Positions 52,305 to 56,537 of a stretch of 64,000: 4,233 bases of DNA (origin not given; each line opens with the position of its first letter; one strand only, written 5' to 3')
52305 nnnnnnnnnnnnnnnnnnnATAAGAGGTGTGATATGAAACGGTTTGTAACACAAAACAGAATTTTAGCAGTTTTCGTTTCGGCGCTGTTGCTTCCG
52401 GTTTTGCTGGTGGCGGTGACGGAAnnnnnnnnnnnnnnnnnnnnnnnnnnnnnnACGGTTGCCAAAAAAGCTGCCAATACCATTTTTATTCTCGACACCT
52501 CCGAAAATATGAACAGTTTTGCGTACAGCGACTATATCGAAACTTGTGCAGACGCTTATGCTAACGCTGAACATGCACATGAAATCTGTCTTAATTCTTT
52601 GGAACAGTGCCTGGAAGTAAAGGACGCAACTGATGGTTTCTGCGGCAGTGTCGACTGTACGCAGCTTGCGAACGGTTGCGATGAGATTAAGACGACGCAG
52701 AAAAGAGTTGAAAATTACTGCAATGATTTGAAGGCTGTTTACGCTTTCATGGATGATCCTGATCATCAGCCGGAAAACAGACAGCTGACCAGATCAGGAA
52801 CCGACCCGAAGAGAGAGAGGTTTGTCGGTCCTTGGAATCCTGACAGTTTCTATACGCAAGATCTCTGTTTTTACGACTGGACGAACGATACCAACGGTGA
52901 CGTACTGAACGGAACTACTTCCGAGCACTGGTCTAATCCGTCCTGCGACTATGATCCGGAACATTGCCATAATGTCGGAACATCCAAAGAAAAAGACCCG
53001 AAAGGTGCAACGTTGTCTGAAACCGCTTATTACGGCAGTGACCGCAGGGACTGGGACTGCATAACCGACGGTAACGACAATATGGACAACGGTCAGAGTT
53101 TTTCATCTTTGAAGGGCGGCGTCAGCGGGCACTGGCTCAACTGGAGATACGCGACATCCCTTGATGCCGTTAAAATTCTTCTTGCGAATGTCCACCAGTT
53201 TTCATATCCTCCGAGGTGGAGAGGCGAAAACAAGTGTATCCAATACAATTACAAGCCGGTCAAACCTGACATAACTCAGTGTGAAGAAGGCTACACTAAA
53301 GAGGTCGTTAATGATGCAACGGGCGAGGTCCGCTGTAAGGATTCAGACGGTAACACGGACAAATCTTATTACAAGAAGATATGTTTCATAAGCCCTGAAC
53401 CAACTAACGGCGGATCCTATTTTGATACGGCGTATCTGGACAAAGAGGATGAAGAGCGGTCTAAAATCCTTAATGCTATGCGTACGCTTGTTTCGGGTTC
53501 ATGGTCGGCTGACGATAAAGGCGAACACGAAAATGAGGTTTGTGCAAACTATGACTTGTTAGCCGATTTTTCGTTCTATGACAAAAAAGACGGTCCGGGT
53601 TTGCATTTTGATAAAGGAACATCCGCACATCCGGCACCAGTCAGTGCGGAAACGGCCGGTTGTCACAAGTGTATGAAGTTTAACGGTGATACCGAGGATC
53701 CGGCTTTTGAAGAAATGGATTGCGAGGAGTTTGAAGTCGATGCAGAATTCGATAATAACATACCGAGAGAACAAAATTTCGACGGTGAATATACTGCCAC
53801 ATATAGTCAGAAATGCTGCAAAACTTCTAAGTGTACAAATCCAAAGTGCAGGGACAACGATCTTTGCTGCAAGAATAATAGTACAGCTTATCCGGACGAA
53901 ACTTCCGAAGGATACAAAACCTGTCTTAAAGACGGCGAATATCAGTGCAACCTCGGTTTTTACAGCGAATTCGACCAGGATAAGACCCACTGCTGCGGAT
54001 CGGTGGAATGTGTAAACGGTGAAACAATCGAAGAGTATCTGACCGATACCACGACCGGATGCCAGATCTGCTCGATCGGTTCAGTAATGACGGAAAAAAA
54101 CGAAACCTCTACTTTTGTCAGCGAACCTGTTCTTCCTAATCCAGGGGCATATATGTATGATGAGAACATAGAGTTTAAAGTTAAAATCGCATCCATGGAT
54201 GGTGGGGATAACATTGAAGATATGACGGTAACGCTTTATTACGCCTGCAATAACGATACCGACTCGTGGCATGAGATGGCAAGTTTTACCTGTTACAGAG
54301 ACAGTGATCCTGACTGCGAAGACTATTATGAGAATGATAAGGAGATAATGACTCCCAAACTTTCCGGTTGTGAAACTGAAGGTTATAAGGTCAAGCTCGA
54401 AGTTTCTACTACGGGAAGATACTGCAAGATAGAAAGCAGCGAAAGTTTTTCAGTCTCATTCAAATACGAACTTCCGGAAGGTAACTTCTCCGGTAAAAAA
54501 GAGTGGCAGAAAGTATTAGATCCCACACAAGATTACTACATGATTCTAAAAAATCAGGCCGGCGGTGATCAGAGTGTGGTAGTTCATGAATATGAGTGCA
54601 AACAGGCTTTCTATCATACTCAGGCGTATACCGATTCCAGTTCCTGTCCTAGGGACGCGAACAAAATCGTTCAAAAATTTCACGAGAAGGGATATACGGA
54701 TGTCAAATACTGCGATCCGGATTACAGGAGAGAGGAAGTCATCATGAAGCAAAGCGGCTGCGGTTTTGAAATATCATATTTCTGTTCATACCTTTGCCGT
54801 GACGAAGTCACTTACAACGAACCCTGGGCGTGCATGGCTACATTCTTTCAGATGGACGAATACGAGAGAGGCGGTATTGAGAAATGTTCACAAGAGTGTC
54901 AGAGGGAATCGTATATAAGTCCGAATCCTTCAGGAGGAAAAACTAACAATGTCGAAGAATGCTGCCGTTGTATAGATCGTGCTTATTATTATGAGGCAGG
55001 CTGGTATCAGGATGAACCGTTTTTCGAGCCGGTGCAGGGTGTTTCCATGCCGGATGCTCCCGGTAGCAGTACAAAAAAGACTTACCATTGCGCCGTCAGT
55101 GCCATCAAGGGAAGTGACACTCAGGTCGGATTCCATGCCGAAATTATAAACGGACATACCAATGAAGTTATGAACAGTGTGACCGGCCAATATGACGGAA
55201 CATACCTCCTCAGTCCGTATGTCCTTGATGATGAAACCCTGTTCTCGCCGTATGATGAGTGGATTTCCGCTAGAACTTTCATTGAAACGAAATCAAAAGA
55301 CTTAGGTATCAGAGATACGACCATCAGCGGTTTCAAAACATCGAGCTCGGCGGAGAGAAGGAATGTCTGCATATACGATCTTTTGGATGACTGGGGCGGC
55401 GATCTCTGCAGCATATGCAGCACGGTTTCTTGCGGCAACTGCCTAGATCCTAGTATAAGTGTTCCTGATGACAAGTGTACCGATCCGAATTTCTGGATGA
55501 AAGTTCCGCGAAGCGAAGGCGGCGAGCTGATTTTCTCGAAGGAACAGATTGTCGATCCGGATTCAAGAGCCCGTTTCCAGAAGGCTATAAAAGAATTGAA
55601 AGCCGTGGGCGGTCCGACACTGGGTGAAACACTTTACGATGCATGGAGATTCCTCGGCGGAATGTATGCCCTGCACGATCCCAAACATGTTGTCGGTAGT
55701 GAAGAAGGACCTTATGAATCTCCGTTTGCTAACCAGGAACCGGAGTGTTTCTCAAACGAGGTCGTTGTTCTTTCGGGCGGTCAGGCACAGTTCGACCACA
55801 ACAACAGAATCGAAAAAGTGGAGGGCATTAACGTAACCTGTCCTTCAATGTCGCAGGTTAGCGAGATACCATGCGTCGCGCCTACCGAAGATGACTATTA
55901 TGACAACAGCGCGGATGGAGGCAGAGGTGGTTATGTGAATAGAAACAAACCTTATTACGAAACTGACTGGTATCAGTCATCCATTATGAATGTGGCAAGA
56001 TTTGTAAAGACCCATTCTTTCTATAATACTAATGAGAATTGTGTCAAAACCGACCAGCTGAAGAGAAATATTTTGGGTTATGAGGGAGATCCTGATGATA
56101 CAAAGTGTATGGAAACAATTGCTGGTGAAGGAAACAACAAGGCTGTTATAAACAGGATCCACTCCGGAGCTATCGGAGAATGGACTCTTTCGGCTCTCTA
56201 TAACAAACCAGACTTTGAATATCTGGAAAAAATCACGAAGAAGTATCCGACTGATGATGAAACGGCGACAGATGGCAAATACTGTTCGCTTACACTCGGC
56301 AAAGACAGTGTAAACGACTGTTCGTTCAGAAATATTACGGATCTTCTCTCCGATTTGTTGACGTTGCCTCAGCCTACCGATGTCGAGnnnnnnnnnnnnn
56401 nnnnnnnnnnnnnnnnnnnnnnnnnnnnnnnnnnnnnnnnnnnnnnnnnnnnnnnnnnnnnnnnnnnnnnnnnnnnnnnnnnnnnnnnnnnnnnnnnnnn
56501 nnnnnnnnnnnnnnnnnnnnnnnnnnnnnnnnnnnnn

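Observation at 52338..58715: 2125-aa PilY1 homologue whose vWA domain appears split by a ~1000-aa cysteine-rich insertion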

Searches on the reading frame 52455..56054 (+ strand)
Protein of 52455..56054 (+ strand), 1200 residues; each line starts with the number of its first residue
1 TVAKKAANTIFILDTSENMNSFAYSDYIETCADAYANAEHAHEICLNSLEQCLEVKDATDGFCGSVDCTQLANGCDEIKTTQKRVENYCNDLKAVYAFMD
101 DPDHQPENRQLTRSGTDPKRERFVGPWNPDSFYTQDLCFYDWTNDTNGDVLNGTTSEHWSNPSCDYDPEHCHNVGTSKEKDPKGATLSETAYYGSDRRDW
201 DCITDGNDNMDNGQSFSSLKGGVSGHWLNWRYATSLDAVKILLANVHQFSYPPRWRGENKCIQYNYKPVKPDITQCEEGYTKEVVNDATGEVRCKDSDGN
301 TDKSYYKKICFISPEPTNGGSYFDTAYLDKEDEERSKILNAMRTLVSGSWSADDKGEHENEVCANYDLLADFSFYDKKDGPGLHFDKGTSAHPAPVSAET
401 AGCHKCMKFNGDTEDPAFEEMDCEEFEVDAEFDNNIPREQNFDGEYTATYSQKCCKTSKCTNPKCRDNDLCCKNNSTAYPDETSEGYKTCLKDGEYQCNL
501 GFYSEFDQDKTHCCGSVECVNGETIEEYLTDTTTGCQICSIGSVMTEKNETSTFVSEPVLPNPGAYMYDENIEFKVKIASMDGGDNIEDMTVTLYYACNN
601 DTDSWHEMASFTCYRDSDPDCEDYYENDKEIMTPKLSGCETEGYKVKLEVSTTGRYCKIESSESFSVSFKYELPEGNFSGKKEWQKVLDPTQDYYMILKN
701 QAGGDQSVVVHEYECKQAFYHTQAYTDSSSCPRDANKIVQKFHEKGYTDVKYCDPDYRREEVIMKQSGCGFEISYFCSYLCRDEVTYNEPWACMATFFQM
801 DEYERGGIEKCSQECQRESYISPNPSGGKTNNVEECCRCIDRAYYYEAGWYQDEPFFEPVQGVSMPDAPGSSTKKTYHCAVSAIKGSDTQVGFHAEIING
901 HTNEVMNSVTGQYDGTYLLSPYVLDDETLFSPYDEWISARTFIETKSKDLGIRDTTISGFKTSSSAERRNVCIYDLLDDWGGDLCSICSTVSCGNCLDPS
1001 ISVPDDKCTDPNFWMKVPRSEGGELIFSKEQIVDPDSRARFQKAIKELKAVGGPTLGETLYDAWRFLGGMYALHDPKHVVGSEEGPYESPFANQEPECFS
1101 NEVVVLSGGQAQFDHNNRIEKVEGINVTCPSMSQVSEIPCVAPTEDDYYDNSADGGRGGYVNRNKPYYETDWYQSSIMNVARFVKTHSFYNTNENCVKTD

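Call 34: predict_structure(alignment_id=A2)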
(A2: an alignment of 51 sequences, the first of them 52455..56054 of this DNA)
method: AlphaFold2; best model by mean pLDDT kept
length: 1200 residues; sequences in the alignment: 51
mean_pLDDT: 79.3   pTM: 0.71
mean pLDDT of the five models: 79.3, 77.5, 73.0, 72.7, 71.1
residues with pLDDT >= 90: 235; 70-90: 736; 50-70: 168; < 50: 61
segments of 3 or more residues with pLDDT < 50: 1-3, 101-106, 286-290, 302-305, 979-1004, 1151-1160, 1197-1200
pLDDT, mean of each block of 10 residues (from residue 1): 66 91 85 81 79 72 63 81 88 79 51 59 89 89 87 84 63 67 75 84 84 75 86 93 93 84 90 60 53 66 62 72 79 88 86 86 86 89 85 89 87 75 83 84 88 78 80 80 76 66 66 77 64 75 77 84 85 90 88 92 87 80 87 89 91 77 88 86 90 91 71 89 81 85 81 84 65 80 88 89 80 86 76 93 79 75 84 85 68 86 75 79 78 92 84 82 88 61 43 38 56 82 89 85 91 90 89 91 88 72 84 86 73 86 70 45 72 89 78 49
secondary structure, 60 per line:
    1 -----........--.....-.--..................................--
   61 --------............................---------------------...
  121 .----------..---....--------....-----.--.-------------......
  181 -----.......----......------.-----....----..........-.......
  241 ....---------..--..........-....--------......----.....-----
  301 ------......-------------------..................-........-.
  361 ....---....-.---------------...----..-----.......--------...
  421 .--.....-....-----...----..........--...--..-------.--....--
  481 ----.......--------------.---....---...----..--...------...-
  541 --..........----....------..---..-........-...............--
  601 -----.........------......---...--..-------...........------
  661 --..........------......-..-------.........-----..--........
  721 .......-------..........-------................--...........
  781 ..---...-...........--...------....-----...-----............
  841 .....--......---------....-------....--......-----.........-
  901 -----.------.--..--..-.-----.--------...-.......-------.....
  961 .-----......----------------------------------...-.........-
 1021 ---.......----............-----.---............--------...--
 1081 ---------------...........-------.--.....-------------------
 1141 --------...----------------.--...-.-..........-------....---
elements in order (helices of 4 or more, strands of 3 or more residues): E6-13 H17-20 H25-58 H69-96 H118-121 E137-140 H149-152 E175-180 E186-192 E200-202 H225-232 H235-244 E258-267 E269-272 E281-286 E291-295 E307-312 H332-349 E351-358 H360-364 H368-371 E403-409 E418-421 E424-428 H430-433 E439-441 E446-455 E458-460 H475-478 H485-491 E517-519 E528-530 E537-539 E543-552 E557-560 E575-582 E587-598 E606-614 H621-626 E630-632 E644-654 E663-672 E679-684 E695-703 E713-727 H735-744 E752-767 E770-782 E786-788 H790-800 H812-815 E821-823 E829-831 H832-845 H848-853 E863-866 E874-877 E880-885 E891-899 H942-948 E956-961 E967-972 E1014-1019 E1024-1030 H1035-1046 H1056-1067 E1099-1106 H1117-1121 H1177-1186 H1194-1197

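Call 37: fold_search(model_id=the predicted structure, library=pdb)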
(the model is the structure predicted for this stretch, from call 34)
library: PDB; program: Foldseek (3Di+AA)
matches with E <= 10: 291; with E <= 0.001: 0
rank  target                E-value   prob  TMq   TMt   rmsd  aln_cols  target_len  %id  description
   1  5m2j_A                3.4e-01  0.38  0.06  0.34  10.3       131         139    8  Complex between human TNF alpha and Llama VHH2 (released 2017-08-30)
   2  2c9a_A                3.6e-01  0.02  0.04  0.11  29.6       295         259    8  Crystal structure of the MAM-Ig module of receptor protein tyrosine phosphatase mu (released 2006-01-19)
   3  9xlc                  3.8e-01  0.02  0.04  0.10  31.0       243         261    9  Crystal structure of the GH16 carrageenase SfGH16 from Saccharicrinis fermentans (released 2026-03-11)
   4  6x82_D                4.7e-01  0.35  0.06  0.38  17.4       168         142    7  Crystal Structure of TNFalpha with isoquinoline compound 4 (released 2021-01-13)
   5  7tqt_n                4.9e-01  0.12  0.06  0.20  16.4       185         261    9  Coxsackievirus A21 capsid subdomain in complex with mouse polyclonal antibody pAbC-5 (released 2023-01-04)
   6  7kdd_A                5.2e-01  0.02  0.03  0.06  26.7       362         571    8  HCMV postfusion gB in complex with SM5-1 Fab (released 2021-03-17)
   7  2o0o_C                5.7e-01  0.16  0.04  0.25  13.7       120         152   12  Crystal structure of TL1A (released 2007-10-30)
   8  6x82_A                6.0e-01  0.20  0.06  0.34  18.1       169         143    9  Crystal Structure of TNFalpha with isoquinoline compound 4 (released 2021-01-13)
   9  9jec_A                6.0e-01  0.18  0.05  0.31  12.1       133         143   10  Cryo-EM structure of canine TNF-alpha complexed with nanobody TNF30K (released 2025-09-24)
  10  6shl_B                6.0e-01  0.14  0.07  0.24  10.4       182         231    9  Structure of a marine algae virus of the order Picornavirales (released 2020-02-12)
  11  2a6x_B                6.0e-01  0.03  0.04  0.13  24.3       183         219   11  Crystal structure of Emp46p carbohydrate recognition domain (CRD), Y131F mutant (released 2006-01-31)
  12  7kpa_B                6.4e-01  0.08  0.04  0.26  25.4       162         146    9  asymmetric hTNF-alpha (released 2021-01-13)
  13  1dq4_A                6.4e-01  0.02  0.04  0.12  26.7       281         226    8  A transient unlocked concanavalin A structure with MN2+ bound in the transition metal ion binding site S1 and an empty (released 2000-01-19)
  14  5mu8_b                7.1e-01  0.35  0.06  0.35   9.6       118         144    8  HUMAN TNF-ALPHA IN COMPLEX WITH JNJ525 (released 2017-03-29)
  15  9sob_L                7.1e-01  0.04  0.03  0.03  15.1        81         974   15  Structural Model of the Nuclear Pore Complex in Arabidopsis thaliana (released 2025-11-05)
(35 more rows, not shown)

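Call 45: search_protein_representatives(alignment_id=A4)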
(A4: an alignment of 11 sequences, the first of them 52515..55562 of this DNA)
Query: 11 sequences, 886 profile positions. Proteins with E-value up to 0.001 (for the whole library): 24; up to 1e-10: 22; up to 1e-30: 21. The best 24 are listed.
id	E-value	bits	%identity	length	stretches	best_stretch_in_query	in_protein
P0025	0.0e+00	1149.9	-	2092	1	1-884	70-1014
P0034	0.0e+00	1147.8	-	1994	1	1-885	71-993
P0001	0.0e+00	1033.3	-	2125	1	1-884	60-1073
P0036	0.0e+00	1030.6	-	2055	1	1-885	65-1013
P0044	0.0e+00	1019.8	-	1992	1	1-884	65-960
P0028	3.3e-273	925.7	-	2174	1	1-884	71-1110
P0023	8.2e-257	871.5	-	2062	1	1-885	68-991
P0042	1.0e-256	871.2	-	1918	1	1-885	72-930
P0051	3.9e-253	859.3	-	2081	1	1-885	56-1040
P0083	3.0e-202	690.9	-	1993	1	2-884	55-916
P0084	1.4e-177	609.3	-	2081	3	1-726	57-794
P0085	1.1e-168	579.9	-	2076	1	1-885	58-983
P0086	6.6e-134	464.8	-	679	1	1-606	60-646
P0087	5.3e-132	458.5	-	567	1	1-515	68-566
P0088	5.2e-120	418.8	-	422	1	334-768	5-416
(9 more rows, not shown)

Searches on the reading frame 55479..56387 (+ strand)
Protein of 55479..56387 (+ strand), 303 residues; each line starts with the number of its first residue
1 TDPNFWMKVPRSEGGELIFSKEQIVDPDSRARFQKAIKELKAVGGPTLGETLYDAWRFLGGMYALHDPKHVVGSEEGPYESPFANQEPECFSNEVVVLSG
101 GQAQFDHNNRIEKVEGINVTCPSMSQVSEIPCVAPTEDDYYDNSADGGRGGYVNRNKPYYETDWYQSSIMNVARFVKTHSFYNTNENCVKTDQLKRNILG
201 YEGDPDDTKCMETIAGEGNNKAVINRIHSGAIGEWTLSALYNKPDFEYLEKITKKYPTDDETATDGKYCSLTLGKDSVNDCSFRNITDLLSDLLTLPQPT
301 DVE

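Call 42: search_protein_families(library=pfam, max_evalue=10, proteins=[window:55479-56387:+])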
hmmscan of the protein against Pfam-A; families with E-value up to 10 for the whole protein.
seq(303 aa): 0 families
